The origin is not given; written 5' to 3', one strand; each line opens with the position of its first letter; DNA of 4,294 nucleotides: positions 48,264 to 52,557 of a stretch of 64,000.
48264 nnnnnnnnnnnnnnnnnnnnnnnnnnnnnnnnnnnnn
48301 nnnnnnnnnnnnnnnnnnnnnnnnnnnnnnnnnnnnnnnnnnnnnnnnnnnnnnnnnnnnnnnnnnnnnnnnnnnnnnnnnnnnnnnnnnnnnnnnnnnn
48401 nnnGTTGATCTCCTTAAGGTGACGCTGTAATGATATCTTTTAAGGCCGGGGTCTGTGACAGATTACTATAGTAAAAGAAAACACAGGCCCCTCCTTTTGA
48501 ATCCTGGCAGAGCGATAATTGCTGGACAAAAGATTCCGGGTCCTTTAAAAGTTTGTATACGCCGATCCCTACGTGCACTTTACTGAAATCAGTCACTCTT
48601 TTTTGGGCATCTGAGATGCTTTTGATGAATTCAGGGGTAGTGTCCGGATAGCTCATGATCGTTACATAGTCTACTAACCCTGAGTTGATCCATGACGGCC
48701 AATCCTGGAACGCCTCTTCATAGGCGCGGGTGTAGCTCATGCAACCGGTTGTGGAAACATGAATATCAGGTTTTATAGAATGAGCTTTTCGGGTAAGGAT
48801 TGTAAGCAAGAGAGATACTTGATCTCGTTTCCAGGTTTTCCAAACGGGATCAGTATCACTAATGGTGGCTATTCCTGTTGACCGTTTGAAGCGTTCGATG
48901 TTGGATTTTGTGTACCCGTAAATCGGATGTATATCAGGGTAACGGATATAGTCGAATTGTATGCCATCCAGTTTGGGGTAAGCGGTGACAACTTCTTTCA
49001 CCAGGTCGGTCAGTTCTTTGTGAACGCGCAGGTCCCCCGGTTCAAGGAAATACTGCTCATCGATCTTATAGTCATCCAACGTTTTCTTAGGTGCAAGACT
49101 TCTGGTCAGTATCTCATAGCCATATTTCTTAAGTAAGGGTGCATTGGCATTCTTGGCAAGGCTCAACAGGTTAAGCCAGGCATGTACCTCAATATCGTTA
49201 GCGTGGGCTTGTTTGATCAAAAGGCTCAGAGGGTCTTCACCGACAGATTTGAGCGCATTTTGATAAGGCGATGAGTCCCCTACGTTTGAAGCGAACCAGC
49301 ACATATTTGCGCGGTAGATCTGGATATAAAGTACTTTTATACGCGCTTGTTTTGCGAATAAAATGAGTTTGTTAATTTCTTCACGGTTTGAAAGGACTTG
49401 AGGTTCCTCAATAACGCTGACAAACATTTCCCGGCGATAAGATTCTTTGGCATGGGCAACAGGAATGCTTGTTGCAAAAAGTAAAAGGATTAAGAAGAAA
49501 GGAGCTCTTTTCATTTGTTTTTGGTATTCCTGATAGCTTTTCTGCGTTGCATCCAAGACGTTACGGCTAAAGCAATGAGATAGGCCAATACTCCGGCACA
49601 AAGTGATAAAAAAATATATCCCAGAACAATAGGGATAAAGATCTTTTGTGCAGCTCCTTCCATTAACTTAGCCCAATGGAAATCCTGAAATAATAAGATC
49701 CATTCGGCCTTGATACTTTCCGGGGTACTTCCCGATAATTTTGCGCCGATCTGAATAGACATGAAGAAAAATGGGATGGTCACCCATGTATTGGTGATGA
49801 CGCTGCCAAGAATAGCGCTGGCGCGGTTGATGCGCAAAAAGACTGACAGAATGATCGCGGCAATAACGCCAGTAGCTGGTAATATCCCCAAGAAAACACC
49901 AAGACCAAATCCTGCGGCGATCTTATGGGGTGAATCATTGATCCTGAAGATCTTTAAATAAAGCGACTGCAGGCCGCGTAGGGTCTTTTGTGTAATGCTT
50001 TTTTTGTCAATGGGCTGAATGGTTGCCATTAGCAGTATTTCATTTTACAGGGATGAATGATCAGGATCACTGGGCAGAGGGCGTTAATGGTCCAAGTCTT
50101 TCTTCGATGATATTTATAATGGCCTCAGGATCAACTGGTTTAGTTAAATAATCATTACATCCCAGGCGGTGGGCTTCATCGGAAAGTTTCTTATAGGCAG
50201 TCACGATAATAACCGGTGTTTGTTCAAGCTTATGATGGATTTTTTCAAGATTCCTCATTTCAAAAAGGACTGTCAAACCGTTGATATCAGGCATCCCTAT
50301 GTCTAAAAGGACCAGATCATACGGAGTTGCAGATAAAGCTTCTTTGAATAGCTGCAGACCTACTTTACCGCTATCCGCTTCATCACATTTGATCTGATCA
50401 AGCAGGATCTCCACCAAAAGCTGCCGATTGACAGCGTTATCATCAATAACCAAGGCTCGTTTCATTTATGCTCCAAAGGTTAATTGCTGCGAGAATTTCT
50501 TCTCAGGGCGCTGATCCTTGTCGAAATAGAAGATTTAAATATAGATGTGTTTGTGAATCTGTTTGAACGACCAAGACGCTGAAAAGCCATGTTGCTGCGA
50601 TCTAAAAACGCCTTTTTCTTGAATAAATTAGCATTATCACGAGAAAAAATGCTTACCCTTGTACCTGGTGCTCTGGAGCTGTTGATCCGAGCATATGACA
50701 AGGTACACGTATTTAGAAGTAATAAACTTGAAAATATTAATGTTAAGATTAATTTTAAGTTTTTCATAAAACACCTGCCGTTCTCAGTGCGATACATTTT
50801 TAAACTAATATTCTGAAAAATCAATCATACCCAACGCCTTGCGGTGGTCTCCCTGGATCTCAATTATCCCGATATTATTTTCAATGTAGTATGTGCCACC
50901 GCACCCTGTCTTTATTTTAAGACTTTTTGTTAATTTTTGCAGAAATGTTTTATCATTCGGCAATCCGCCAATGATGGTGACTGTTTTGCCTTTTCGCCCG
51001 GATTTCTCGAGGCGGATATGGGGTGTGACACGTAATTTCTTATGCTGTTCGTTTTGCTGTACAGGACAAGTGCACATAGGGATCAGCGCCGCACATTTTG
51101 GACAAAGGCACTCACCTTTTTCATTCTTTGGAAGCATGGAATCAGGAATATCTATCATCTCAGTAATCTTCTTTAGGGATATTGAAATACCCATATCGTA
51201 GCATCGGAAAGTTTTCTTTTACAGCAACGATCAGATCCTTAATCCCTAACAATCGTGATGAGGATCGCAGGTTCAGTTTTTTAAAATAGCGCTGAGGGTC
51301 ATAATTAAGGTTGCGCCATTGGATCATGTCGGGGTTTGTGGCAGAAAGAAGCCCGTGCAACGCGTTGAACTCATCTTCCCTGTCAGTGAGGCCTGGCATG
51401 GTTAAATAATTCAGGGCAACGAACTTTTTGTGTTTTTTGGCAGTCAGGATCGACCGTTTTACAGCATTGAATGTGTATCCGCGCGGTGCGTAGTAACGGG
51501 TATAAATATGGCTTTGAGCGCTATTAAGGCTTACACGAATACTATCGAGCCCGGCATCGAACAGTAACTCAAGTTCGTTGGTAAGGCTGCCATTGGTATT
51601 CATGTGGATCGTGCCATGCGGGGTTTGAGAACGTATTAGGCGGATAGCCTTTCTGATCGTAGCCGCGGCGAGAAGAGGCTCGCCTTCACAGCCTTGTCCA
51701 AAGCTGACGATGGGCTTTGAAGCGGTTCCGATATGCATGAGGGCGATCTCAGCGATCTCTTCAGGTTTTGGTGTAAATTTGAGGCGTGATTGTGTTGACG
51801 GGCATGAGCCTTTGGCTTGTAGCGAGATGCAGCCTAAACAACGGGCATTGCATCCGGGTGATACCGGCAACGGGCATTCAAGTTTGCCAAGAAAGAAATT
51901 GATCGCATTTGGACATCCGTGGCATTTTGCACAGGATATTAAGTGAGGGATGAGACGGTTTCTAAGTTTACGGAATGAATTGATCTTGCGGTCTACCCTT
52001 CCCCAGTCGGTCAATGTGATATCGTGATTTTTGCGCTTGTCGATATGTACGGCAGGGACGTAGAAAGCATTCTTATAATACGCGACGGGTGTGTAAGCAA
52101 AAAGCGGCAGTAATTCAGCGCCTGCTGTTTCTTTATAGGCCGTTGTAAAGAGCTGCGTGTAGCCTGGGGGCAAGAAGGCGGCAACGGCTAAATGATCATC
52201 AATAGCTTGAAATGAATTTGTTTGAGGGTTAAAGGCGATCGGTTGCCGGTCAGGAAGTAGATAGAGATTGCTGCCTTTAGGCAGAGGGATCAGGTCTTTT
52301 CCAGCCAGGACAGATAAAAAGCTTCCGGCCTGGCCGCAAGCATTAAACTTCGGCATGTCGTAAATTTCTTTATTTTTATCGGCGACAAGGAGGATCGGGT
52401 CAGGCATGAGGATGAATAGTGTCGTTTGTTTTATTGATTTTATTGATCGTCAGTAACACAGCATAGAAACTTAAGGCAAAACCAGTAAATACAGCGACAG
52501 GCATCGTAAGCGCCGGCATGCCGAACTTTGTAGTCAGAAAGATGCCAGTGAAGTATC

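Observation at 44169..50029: Operon ending in two tandem, membrane-embedded B12-type radical SAM paralogs (top candidate for an undescribed system)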

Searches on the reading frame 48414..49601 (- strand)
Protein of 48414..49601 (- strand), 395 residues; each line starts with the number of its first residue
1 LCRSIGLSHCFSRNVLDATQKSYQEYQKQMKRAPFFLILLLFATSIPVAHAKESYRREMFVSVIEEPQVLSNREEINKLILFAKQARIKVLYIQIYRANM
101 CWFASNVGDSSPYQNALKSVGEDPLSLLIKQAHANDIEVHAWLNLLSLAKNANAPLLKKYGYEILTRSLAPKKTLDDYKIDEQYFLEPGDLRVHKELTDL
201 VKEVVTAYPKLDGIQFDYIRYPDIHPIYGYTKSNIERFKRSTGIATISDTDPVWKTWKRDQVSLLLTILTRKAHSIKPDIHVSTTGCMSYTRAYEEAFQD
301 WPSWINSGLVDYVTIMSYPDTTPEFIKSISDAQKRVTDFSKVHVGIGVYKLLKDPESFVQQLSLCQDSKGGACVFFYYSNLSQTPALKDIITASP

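Call 3: search_protein_families(library=pfam, proteins=[window:48414-49601:-], max_evalue=0.01)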
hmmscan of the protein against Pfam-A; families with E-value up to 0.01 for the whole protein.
window:48414-49601:- (395 aa): 2 families
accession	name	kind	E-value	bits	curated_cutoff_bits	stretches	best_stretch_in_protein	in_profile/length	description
PF02638.21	GHL10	-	2.2e-35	122.7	27.9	1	73-341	18-284/311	Glycosyl hydrolase-like 10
PF13200.12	DUF4015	-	7e-06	25.8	27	1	70-320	9-228/313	Putative glycosyl hydrolase domain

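Call 4: search_protein_families(library=ncbifam, proteins=[window:48414-49601:-], max_evalue=0.01)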
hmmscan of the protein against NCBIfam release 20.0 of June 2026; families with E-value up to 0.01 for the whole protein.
window:48414-49601:- (395 aa): 0 families

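Call 59: search_protein_families(library=padloc, proteins=[window:48414-49514:-], max_evalue=0.01)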
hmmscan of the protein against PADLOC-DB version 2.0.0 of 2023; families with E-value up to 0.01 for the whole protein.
window:48414-49514:- (366 aa): 0 families

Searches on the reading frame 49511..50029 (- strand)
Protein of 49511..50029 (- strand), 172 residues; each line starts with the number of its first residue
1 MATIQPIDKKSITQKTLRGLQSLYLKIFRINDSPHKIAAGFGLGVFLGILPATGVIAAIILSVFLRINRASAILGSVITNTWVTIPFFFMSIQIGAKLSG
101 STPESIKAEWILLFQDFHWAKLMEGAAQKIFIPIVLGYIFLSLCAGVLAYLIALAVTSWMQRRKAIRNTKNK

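Call 3: search_protein_families(library=pfam, proteins=[window:49511-50029:-], max_evalue=0.01)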
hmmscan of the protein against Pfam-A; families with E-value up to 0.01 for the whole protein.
window:49511-50029:- (172 aa): 2 families
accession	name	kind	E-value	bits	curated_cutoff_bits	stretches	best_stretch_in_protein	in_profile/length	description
PF09835.14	DUF2062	-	2.9e-28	99.1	27.4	1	18-164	2-145/147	Uncharacterized protein conserved in bacteria (DUF2062)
PF06695.16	Sm_multidrug_ex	-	0.0017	19.4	30.7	1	39-79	73-114/121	Putative small multi-drug export protein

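Call 4: search_protein_families(library=ncbifam, proteins=[window:49511-50029:-], max_evalue=0.01)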
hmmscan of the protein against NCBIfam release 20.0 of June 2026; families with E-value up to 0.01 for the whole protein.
window:49511-50029:- (172 aa): 2 families
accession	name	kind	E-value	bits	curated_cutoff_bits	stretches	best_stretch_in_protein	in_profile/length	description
NF047382.1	T4SS_eff_BspA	equivalog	4.9e-13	49.3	300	1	18-167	27-175/179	type IV secretion system effector BspA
TIGR03546.1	TIGR03546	subfamily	7e-05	22.8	79.45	1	25-99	7-82/154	TIGR03546 family protein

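Call 59: search_protein_families(library=padloc, proteins=[window:49511-50029:-], max_evalue=0.01)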
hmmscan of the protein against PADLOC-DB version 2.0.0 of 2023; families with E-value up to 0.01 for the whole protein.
window:49511-50029:- (172 aa): 0 families

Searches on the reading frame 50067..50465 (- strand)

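Call 3: search_protein_families(library=pfam, proteins=[window:50067-50465:-], max_evalue=0.01)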
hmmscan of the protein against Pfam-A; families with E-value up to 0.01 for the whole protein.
window:50067-50465:- (132 aa): 1 family
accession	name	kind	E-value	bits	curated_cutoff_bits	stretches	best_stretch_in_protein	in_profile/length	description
PF00072.30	Response_reg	-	4.9e-22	78.6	30.2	1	5-120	2-110/111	Response regulator receiver domain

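Call 4: search_protein_families(library=ncbifam, proteins=[window:50067-50465:-], max_evalue=0.01)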
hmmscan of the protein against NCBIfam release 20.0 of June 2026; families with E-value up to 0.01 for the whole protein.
window:50067-50465:- (132 aa): 92 families (the best 25 are shown)
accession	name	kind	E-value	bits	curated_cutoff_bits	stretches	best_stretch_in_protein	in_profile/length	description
NF008318.0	PRK11107.1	equivalog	2.8e-16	58.8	890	1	5-121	671-782/920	two-component sensor histidine kinase BarA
NF045505.1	RR_RssB_Pseudo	equivalog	1e-15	57.7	700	1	4-118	8-115/394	two-component system response regulator RssB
NF007969.0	PRK10693.1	equivalog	7.4e-15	54.8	329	1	2-112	8-111/337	two-component system response regulator RssB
NF045991.1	RespRegCtrARhodob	equivalog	9.8e-15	54.9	350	1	2-120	2-112/224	response regulator transcription factor CtrA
NF008469.0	PRK11361.1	equivalog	1.1e-14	54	714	1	2-121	5-117/461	acetoacetate metabolism transcriptional regulator AtoC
NF007135.0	PRK09581.1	equivalog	9e-14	51.1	474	1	3-117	4-113/457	PleD family two-component system response regulator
NF011874.0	PRK15347.1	equivalog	7e-13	47.5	852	1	4-121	693-807/921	two component system sensor kinase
NF007928.2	PRK10643.1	equivalog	2.5e-12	46.9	330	1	1-111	1-103/216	two-component system response regulator PmrA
NF045944.1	ResRegRpaBCyano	equivalog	7.6e-12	45.1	330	1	5-118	1-106/229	response regulator transcription factor RpaB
TIGR01818.1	ntrC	equivalog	1.4e-11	43.8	558.6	1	5-122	2-112/463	nitrogen regulation protein NR(I)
TIGR02956.1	TMAO_torS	equivalog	1.8e-11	42.9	676.5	1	3-124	703-820/967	TMAO reductase system sensor histidine kinase/response regulator TorS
NF007663.1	PRK10336.1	equivalog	2.4e-11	43.8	345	1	40-111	36-103/219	quorum sensing response regulator transcription factor QseB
NF045901.1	HisKinLetSLeg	equivalog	2.5e-11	42.3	1650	1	4-119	674-784/906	two-component system sensor histidine kinase LetS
NF041209.1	resp_regPieR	equivalog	2.6e-11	43.6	450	1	3-120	2-111/231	two component system response regulator PieR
TIGR01387.1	cztR_silR_copR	subfamily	7.1e-11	42.2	279.2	1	5-117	2-107/218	heavy metal response regulator transcription factor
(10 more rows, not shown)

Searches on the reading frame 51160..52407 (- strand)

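Call 3: search_protein_families(library=pfam, proteins=[window:51160-52407:-], max_evalue=0.01)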
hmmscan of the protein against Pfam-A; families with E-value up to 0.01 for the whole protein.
window:51160-52407:- (415 aa): 1 family
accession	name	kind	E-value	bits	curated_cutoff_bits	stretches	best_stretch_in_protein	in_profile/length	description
PF04055.27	Radical_SAM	-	1.3e-17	64.9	29.5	1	181-344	2-158/166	Radical SAM superfamily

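Call 4: search_protein_families(library=ncbifam, proteins=[window:51160-52407:-], max_evalue=0.01)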
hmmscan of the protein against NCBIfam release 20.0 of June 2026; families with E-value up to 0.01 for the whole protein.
window:51160-52407:- (415 aa): 13 families
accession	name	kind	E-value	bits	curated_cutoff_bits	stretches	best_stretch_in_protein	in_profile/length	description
TIGR02666.1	moaA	equivalog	2.2e-10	40.1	284.05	1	182-344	16-172/336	GTP 3',8-cyclase MoaA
TIGR04038.1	tatD_link_rSAM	subfamily_domain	4.9e-08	33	129.7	1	182-340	14-170/192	TatD family nuclease-associated radical SAM protein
TIGR04100.1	rSAM_pair_X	hypoth_equivalog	7.8e-08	32.1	262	1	185-328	17-159/197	TIGR04100 family radical SAM protein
NF001199.0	PRK00164.2-1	equivalog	1.8e-07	30.6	231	1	182-344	18-167/308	GTP 3',8-cyclase MoaA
TIGR02668.1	moaA_archaeal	equivalog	3.7e-07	29.4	325.25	1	239-344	62-165/303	GTP 3',8-cyclase MoaA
TIGR02493.1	PFLA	equivalog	5.2e-05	22.7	231.75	1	241-357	73-186/235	pyruvate formate-lyase-activating protein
TIGR04317.1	W_rSAM_matur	equivalog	0.00081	18.6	380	1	239-328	57-141/349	tungsten cofactor oxidoreductase radical SAM maturase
TIGR04041.1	activase_YjjW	hypoth_equivalog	0.0011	18.4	250.2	1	239-360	114-230/276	YjjW family glycine radical enzyme activase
TIGR04311.1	rSAM_Geo_metal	subfamily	0.0014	17.8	400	1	242-304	58-122/423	radical SAM/SPASM family putative metalloenzyme maturase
TIGR01290.1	nifB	equivalog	0.0027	16.5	343.65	1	180-307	28-154/441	nitrogenase cofactor biosynthesis protein NifB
TIGR04068.1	rSAM_ocin_clost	equivalog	0.0044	15.9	500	1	182-328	90-237/462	Cys-rich peptide radical SAM maturase CcpM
TIGR03977.1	rSAM_pair_HxsC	equivalog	0.0048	15.8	267.9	1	241-281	76-116/292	His-Xaa-Ser system radical SAM maturase HxsC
TIGR02495.1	NrdG2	equivalog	0.0063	15.9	131.15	0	208-328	37-155/193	anaerobic ribonucleoside-triphosphate reductase activating protein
